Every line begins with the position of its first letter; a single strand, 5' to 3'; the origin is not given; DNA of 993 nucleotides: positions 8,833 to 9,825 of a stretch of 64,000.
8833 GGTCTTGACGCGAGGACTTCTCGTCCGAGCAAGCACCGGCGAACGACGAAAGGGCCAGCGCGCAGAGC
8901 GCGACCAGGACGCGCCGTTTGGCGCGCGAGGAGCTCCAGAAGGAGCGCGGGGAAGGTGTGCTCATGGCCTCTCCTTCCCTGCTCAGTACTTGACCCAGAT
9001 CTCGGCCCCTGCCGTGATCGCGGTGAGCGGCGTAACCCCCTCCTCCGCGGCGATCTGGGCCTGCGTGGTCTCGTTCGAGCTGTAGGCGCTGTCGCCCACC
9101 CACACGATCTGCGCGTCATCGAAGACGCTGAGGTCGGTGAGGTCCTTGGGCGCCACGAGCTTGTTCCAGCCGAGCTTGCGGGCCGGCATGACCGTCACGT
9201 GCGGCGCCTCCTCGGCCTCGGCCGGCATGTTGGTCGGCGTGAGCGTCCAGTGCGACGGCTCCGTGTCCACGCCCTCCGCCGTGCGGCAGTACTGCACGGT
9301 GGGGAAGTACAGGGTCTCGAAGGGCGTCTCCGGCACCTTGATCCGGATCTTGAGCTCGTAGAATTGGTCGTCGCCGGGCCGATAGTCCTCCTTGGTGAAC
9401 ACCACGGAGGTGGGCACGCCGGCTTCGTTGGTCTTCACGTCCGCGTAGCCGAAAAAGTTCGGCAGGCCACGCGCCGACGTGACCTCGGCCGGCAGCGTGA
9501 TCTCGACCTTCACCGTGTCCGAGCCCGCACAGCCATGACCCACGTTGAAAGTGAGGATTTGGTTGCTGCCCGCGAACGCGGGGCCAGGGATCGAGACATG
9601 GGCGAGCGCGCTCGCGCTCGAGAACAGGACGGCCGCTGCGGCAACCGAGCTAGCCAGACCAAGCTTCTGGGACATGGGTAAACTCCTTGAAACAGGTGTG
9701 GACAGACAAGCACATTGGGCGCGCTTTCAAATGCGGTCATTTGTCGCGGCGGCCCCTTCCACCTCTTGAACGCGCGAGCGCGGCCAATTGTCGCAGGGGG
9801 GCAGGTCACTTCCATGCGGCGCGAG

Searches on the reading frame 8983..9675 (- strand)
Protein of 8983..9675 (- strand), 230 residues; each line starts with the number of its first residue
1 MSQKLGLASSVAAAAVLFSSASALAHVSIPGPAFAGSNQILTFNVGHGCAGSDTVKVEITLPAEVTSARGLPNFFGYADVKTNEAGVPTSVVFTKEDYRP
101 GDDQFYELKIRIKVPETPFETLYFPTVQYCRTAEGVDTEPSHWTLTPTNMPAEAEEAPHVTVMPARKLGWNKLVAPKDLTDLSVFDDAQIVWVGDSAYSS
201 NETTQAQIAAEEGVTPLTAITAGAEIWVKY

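Call 66: search_protein_families(library=pfam, proteins=[window:8983-9675:-], max_evalue=0.001)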
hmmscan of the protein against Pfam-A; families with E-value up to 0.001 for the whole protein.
window:8983-9675:- (230 aa): 1 family
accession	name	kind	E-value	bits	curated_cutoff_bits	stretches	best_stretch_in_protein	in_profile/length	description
PF07987.16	DUF1775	-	7.3e-15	56.1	25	1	31-162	7-146/146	Domain of unkown function (DUF1775)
